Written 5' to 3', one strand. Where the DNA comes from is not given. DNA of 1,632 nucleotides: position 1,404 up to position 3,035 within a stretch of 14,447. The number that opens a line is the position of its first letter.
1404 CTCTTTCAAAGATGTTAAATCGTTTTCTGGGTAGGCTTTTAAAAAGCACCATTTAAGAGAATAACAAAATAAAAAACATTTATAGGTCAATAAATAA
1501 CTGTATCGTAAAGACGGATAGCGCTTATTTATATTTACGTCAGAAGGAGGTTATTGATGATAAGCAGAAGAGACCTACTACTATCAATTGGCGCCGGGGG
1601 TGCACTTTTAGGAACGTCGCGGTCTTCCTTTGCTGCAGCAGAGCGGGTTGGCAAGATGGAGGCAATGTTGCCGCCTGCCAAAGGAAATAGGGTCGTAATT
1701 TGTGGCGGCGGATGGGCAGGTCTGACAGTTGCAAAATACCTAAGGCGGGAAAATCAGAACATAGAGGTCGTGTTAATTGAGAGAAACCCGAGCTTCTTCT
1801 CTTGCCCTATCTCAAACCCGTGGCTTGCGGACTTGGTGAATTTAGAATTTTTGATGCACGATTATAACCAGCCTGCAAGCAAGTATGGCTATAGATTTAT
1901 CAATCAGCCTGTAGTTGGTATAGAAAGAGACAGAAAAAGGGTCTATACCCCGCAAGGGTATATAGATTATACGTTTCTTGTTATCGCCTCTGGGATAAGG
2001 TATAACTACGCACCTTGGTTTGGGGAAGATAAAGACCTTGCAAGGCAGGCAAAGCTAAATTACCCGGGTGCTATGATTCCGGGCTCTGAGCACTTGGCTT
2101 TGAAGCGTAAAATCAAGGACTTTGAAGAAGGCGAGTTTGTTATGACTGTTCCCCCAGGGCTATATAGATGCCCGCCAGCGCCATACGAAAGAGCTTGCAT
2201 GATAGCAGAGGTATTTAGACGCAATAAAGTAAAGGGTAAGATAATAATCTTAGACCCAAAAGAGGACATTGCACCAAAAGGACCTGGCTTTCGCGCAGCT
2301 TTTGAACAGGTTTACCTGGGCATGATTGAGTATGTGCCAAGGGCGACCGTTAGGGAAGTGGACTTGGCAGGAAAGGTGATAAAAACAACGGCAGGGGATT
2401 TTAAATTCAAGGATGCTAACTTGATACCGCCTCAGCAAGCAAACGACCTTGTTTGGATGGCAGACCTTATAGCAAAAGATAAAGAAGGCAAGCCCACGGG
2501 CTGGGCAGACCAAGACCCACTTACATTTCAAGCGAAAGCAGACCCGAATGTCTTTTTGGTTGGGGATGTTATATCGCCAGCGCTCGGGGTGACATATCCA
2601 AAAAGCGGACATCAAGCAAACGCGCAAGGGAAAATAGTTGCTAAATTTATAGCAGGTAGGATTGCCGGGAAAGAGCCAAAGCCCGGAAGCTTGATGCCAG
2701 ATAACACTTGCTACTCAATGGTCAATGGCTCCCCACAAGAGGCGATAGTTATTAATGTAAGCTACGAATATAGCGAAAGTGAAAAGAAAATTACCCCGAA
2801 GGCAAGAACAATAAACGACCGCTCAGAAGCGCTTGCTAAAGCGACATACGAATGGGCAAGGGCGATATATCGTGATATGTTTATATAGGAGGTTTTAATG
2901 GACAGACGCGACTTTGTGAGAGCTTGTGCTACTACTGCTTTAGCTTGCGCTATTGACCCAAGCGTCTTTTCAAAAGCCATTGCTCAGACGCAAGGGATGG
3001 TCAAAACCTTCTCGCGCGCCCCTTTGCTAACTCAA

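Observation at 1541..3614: Two-gene periplasmic operon pairing an FccB-type sulfide dehydrogenase flavoprotein with a Rieske [2Fe-2S] subunit instead of a c-type cytochrome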

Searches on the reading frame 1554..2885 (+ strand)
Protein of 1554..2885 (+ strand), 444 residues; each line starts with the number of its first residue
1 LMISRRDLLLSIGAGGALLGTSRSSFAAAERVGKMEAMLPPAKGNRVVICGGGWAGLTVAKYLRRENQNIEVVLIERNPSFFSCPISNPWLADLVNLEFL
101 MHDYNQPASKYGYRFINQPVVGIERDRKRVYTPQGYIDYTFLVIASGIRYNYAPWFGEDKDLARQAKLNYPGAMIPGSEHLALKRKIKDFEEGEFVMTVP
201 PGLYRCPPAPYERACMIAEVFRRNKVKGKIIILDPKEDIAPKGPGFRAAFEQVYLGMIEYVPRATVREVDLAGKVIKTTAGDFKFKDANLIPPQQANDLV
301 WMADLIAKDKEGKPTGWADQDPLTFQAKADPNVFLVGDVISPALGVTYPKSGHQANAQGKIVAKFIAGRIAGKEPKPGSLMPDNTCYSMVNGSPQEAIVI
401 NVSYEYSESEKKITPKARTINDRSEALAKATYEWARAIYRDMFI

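Call 4: search_protein_families(library=pfam, proteins=[window:1554-2885:+], max_evalue=0.1)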
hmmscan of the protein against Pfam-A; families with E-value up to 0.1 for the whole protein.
window:1554-2885:+ (444 aa): 13 families
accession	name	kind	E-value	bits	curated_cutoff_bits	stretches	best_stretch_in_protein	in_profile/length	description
PF21706.3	FCSD_central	-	1.6e-28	99.6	27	1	182-292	3-116/116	Sulfide dehydrogenase [flavocytochrome c] flavoprotein chain, central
PF07992.20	Pyr_redox_2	-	8.1e-12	45.6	26.1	1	46-158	2-119/291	Pyridine nucleotide-disulphide oxidoreductase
PF09242.17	FCSD-flav_bind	-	3e-09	37.6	26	1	384-443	7-71/71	Flavocytochrome c sulphide dehydrogenase, flavin-binding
PF01266.30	DAO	-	2.6e-07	30.9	27.9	1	46-79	1-32/353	FAD dependent oxidoreductase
PF13450.12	NAD_binding_8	-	8.8e-05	23.2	21.9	1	49-81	1-31/68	NAD(P)-binding Rossmann-like domain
PF02254.24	TrkA_N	-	0.00028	21.6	23.8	1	47-80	1-32/116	TrkA-N domain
PF01946.23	Thi4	-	0.0011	18.7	26.2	1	46-80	19-52/235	Thi4 family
PF05834.18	Lycopene_cycl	-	0.0019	17.8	23.4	1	47-82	2-37/380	Lycopene cyclase protein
PF04820.20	Trp_halogenase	-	0.015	14.6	21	1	46-77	1-34/458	Tryptophan halogenase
PF00070.33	Pyr_redox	-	0.018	16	22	1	46-81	1-34/82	Pyridine nucleotide-disulphide oxidoreductase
PF00365.25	PFK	-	0.032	14.1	30.9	1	10-75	57-121/277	Phosphofructokinase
PF10518.14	TAT_signal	-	0.077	13.4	22.7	0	2-21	1-20/21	TAT (twin-arginine translocation) pathway signal sequence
PF00890.30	FAD_binding_2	-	0.077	12.6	20.4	0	47-80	2-33/414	FAD binding domain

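Call 5: search_protein_families(library=ncbifam, proteins=[window:1554-2885:+], max_evalue=0.1)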
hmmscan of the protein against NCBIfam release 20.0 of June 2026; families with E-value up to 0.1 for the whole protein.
window:1554-2885:+ (444 aa): 33 families (the best 25 are shown)
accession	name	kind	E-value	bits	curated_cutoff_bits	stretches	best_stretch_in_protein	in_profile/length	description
NF049943.1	SQR_III_seleno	exception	7.8e-21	74.4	525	1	46-406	2-349/406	type III sulfide quinone reductase, selenoprotein subtype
NF007031.0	PRK09496.1-2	equivalog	0.0007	18.7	289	1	43-78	232-267/458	Trk system potassium transporter TrkA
TIGR00562.1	proto_IX_ox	equivalog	0.0014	17.3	97.85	1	46-78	4-36/470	protoporphyrinogen oxidase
TIGR03169.1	Nterm_to_SelD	hypoth_equivalog_domain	0.0015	17.9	310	0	315-398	258-337/365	pyridine nucleotide-disulfide oxidoreductase family protein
TIGR03385.1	CoA_CoA_reduc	equivalog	0.0017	17.2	578.8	1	46-86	1-43/439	CoA-disulfide reductase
TIGR00292.1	TIGR00292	equivalog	0.0057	15.9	148.3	1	46-80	23-55/254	sulfide-dependent adenosine diphosphate thiazole synthase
NF005313.0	PRK06847.1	subfamily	0.006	15.6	372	1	45-77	5-37/375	hypothetical protein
NF009410.0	PRK12771.1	subfamily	0.0078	14.8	516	1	41-72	135-166/566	NAD(P)-binding protein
NF007039.0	PRK09496.3-2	equivalog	0.008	15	293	1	46-79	2-33/446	Trk system potassium transporter TrkA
NF007043.0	PRK09496.3-6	equivalog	0.0082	15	384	1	30-80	216-265/445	Trk system potassium transporter TrkA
NF009454.0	PRK12814.1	equivalog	0.0092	14.4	916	1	26-73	172-222/657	putative NADPH-dependent glutamate synthase small subunit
TIGR03143.1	AhpF_homolog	hypoth_equivalog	0.017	13.7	687.65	1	47-148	7-112/555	putative alkyl hydroperoxide reductase F subunit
NF003437.0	PRK04965.1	equivalog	0.019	14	392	1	45-157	3-118/378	NADH:flavorubredoxin reductase NorW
TIGR01292.1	TRX_reduct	equivalog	0.019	13.8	343.45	1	46-149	2-111/300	thioredoxin-disulfide reductase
TIGR01988.1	Ubi-OHases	subfamily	0.023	13.6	224.65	1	47-79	2-33/387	ubiquinone biosynthesis hydroxylase, UbiH/UbiF/VisC/COQ6 family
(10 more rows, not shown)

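Call 9: search_solved_structures(query=window:1554-2885:+, max_evalue=0.01, show_alignments=2)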
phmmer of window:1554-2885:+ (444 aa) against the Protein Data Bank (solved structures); distinct sequences matched with E-value up to 0.01: 33.
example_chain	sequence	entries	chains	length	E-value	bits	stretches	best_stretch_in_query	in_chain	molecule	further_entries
5n1t_A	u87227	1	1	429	3.1e-54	187.6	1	3-405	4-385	flavin-binding subunit of sulfide dehydrogenase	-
1fcd_A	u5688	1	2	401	9.6e-48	166.2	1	44-391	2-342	FLAVOCYTOCHROME C SULFIDE DEHYDROGENASE (FLAVIN-BINDING SUBUNIT)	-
3vrd_B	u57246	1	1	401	2.2e-46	161.7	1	44-400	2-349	Flavocytochrome c flavin subunit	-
8dhk_A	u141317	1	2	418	2.9e-10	42.7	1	46-230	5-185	Sulfide:quinone oxidoreductase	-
6mp5_A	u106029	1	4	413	7.6e-10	41.3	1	46-230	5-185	Sulfide:quinone oxidoreductase, mitochondrial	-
6mo6_A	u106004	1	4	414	7.7e-10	41.3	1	46-230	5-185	Sulfide:quinone oxidoreductase, mitochondrial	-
6oi5_A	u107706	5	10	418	8e-10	41.2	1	46-230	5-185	Sulfide:quinone oxidoreductase, mitochondrial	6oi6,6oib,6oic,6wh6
5na4_A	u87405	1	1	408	1.1e-07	34.1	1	45-148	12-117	NADH dehydrogenase-like protein SAOUHSC_00878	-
5na1_A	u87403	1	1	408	1.1e-07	34.1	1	45-148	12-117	NADH dehydrogenase-like protein SAOUHSC_00878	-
1xhc_A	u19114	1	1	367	8.4e-06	28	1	44-151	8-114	NADH oxidase /nitrite reductase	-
5j60_A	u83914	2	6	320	2.5e-05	26.4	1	47-165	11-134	Thioredoxin reductase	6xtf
3hyv_A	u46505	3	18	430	2.6e-05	26.3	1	46-154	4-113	Sulfide-quinone reductase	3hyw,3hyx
8a56_A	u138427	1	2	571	0.00022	23.3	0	45-86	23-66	Coenzyme A-persulfide reductase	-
9qrt_A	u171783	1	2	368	0.00023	23.2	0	46-149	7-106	FSP1 (tetrapod ancestor; L323A mutant) bound to FAD and NAD+ and compound 2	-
9ift_A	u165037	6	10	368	0.00024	23.2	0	46-149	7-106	FSP1 (tetrapod ancestor)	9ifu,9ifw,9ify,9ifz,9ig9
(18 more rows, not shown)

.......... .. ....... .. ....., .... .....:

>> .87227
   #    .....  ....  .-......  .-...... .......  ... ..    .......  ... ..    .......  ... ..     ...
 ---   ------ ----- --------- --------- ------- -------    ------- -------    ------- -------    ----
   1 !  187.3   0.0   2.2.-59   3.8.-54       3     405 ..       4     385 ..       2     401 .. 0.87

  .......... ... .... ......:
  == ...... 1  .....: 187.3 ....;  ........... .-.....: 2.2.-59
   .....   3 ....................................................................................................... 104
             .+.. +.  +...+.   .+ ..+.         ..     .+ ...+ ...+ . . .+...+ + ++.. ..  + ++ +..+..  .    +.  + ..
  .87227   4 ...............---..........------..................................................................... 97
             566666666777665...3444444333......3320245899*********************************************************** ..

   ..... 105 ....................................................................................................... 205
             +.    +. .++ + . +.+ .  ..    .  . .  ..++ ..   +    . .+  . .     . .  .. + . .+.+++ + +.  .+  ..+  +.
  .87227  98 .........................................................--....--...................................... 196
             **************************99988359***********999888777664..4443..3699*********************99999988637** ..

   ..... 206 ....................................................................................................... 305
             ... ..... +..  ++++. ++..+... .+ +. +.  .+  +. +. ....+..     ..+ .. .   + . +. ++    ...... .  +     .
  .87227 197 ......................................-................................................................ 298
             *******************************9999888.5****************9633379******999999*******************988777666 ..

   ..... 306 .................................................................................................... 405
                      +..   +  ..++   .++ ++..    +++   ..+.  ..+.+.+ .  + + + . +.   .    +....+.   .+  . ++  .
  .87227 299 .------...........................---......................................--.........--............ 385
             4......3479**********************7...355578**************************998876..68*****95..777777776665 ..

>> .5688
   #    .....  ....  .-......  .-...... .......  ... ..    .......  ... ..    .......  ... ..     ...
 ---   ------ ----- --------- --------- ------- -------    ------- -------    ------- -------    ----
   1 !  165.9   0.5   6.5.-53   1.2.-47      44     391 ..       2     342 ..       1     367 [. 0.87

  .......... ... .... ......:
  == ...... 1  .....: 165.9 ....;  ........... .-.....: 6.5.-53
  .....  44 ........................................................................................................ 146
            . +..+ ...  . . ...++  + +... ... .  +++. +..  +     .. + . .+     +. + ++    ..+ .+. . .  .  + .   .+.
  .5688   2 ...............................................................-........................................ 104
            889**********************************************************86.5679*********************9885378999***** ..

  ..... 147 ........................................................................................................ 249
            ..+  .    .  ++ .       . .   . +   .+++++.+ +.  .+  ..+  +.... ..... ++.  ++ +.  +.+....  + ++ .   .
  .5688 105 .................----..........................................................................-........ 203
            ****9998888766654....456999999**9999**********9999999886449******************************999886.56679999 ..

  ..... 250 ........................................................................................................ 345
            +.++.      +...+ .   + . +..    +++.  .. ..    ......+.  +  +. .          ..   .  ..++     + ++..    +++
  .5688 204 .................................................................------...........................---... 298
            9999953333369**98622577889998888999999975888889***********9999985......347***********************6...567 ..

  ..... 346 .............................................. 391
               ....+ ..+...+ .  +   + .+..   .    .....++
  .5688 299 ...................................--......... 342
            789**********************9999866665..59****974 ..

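Call 32: find_homologous_proteins(query=window:1554-2885:+)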
Query window:1554-2885:+ (444 aa): 1618 proteins with E <= 0.001 among 8000 candidates; the best 120 are listed.
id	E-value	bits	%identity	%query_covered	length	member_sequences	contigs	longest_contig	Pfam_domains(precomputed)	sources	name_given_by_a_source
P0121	3.1e-286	967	92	100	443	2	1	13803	PF01266.31,PF21706.4,PF07992.21,PF09242.18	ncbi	ncbi:MAG: FAD/NAD(P)-binding oxidoreductase [Aquificaceae bacterium]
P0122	2.1e-241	819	78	100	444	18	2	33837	PF01266.31,PF21706.4,PF07992.21,PF09242.18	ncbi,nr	ncbi:MAG: NAD(P)/FAD-dependent oxidoreductase [Aquificaceae bacterium]|nr:NAD(P)/FAD-dependent oxido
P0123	6.1e-234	795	77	100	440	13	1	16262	PF01266.31,PF21706.4,PF13450.13,PF07992.21,PF09242.18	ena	-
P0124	1.0e-231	787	76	100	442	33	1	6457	PF01266.31,PF21706.4,PF07992.21,PF09242.18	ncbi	-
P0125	1.1e-231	787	76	100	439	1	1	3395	PF01266.31,PF21706.4,PF13450.13,PF07992.21,PF09242.18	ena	-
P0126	1.6e-231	787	75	100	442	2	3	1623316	PF21706.4,PF07992.21,PF09242.18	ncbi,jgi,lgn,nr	ncbi:MAG: NAD(P)/FAD-dependent oxidoreductase [Acidobacteria bacterium]|jgi:NADPH-dependent 2,4-dien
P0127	2.6e-231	786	75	100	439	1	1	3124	PF01266.31,PF21706.4,PF07992.21,PF09242.18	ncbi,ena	-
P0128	5.8e-231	785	75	100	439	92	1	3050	PF21706.4,PF07992.21,PF09242.18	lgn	-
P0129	1.1e-230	784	76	100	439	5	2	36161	PF01266.31,PF21706.4,PF07992.21,PF09242.18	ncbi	-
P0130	4.9e-227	772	74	100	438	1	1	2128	PF01266.31,PF21706.4,PF13450.13,PF07992.21,PF09242.18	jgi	-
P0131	2.3e-224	763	74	100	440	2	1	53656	PF21706.4,PF13450.13,PF07992.21,PF09242.18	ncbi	-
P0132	1.3e-221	754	73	100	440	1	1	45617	PF21706.4,PF13450.13,PF07992.21,PF09242.18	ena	-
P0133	1.0e-219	748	72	100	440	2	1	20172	PF21706.4,PF13450.13,PF07992.21,PF09242.18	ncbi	-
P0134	9.1e-218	741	73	100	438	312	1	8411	PF01266.31,PF21706.4,PF13450.13,PF07992.21,PF09242.18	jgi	jgi:NADH dehydrogenase FAD-containing subunit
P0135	2.0e-217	740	72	100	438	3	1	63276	PF01266.31,PF21706.4,PF07992.21,PF09242.18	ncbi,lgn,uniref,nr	ncbi:FAD-dependent oxidoreductase [Hydrogenobacter hydrogenophilus]|uniref:NADPH-dependent 2,4-dieno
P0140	7.9e-206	702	69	100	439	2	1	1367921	PF01266.31,PF21706.4,PF13450.13,PF07992.21,PF09242.18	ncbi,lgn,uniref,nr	ncbi:FAD-dependent oxidoreductase [Thermocrinis minervae]|uniref:Tat (Twin-arginine translocation) p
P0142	8.9e-176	603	60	100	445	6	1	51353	PF01946.24,PF01266.31,PF21706.4,PF13450.13,PF07992.21,PF09242.18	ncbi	-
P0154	6.3e-154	531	55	100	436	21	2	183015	PF01266.31,PF21706.4,PF07992.21,PF09242.18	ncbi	-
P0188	8.8e-134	465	50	93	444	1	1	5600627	PF21706.4,PF07992.21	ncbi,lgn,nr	ncbi:NAD(FAD)-dependent dehydrogenase [Burkholderiales bacterium JOSHI_001]|nr:NAD(FAD)-dependent de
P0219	7.9e-131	455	51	90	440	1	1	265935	PF01266.31,PF21706.4,PF07992.21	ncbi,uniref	ncbi:FAD-dependent oxidoreductase [Bosea sp. TWI1241]|uniref:FAD-dependent oxidoreductase n=1 Tax=Bo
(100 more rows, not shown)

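Call 33: find_encoding_contigs(protein=P0188, flank=6000, max_places=1)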
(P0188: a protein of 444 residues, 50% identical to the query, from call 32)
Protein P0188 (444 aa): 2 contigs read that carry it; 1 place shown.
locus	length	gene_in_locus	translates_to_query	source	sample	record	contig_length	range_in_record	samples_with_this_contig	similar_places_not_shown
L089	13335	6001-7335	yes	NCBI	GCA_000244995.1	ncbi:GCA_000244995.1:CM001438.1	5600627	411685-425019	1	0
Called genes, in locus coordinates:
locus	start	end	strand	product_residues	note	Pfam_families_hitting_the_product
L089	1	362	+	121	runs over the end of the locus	PF00416:Ribosomal_S13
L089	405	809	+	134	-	PF00411:Ribosomal_S11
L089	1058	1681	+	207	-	PF00163:Ribosomal_S4, PF01479:S4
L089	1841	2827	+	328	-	PF01193:RNA_pol_L, PF01000:RNA_pol_A_bac, PF03118:RNA_pol_A_CTD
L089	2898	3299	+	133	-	PF01196:Ribosomal_L17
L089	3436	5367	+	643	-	PF11412:DsbD_N, PF02683:DsbD_TM, PF13386:DsbD_2 (weak), PF00085:Thioredoxin (weak), PF13098:Thioredoxin_2, PF13899:Thioredoxin_7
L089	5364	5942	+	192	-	-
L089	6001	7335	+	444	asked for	PF07992:Pyr_redox_2, PF21706:FCSD_central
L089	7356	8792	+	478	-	PF00171:Aldedh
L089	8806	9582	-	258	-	PF10670:DUF4198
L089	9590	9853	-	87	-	-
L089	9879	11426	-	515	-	PF14224:DUF4331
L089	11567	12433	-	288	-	PF12973:Cupin_7, PF07883:Cupin_2 (weak)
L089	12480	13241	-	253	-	PF04542:Sigma70_r2, PF08281:Sigma70_r4_2, PF04545:Sigma70_r4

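Call 34: find_encoding_contigs(protein=P0154, flank=6000, max_places=1)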
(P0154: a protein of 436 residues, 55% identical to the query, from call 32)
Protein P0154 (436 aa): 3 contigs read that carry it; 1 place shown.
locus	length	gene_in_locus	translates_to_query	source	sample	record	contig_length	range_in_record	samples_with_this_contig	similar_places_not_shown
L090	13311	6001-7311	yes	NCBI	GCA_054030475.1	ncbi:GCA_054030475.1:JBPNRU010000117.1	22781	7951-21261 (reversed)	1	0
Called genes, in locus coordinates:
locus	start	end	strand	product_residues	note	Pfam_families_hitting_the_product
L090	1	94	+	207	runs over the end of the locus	PF13672:PP2C_2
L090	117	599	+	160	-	PF01257:2Fe-2S_thioredx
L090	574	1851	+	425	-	PF01512:Complex1_51K, PF10531:SLBB, PF22461:SLBB_2 (weak), PF10589:NADH_4Fe-4S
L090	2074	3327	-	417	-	PF00675:Peptidase_M16, PF05193:Peptidase_M16_C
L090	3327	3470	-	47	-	-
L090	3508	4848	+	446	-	PF00072:Response_reg, PF00158:Sigma54_activat, PF14532:Sigma54_activ_2, PF07724:AAA_2 (weak), PF07728:AAA_5 (weak), PF25601:AAA_lid_14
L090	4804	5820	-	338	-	PF08448:PAS_4 (faint), PF13426:PAS_9, PF13581:HATPase_c_2 (faint), PF00512:HisKA, PF02518:HATPase_c, PF14501:HATPase_c_5 (weak)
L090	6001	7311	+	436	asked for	PF01266:DAO (faint), PF07992:Pyr_redox_2, PF21706:FCSD_central, PF09242:FCSD-flav_bind (weak)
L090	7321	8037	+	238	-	-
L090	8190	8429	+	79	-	PF01206:TusA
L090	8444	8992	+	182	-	PF02635:DsrE (faint), PF13686:DrsE_2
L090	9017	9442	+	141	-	PF02635:DsrE, PF13686:DrsE_2 (weak)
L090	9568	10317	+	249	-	PF13183:Fer4_8, PF13187:Fer4_9 (weak), PF13237:Fer4_10 (faint), PF13534:Fer4_17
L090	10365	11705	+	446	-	PF02754:CCG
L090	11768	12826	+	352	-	PF00890:FAD_binding_2 (weak), PF01134:GIDA (faint), PF01266:DAO (faint), PF01494:FAD_binding_3 (weak), PF03486:HI0933_like (faint), PF07992:Pyr_redox_2, PF12831:FAD_oxidored, PF13450:NAD_binding_8 (weak), +2 more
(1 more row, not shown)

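Call 35: find_encoding_contigs(protein=P0219, flank=6000, max_places=1)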
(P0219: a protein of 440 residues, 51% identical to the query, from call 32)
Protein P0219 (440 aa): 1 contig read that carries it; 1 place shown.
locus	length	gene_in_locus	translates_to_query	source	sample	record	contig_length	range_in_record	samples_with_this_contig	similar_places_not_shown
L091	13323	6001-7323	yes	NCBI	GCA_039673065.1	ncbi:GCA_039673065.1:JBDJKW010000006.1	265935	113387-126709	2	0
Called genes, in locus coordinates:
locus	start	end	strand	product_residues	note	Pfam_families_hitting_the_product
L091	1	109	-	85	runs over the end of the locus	PF00462:Glutaredoxin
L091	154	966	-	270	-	PF18912:DZR_2, PF00156:Pribosyltran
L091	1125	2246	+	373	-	PF00724:Oxidored_FMN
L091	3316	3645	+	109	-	-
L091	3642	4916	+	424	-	PF07992:Pyr_redox_2, PF13454:NAD_binding_9 (faint), PF21706:FCSD_central, PF09242:FCSD-flav_bind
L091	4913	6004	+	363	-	PF04143:Sulf_transp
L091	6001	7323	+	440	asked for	PF07992:Pyr_redox_2, PF01266:DAO (faint), PF21706:FCSD_central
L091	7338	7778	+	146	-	PF13501:SoxY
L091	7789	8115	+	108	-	PF08770:SoxZ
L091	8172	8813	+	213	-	PF12804:NTP_transf_3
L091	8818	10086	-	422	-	PF03453:MoeA_N, PF00994:MoCF_biosynth, PF03454:MoeA_C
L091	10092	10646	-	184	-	PF03205:MobB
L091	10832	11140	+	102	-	-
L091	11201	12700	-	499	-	PF01717:Meth_synt_2 (weak), PF08267:Meth_synt_1 (faint), PF01717:Meth_synt_2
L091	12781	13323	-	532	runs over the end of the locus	-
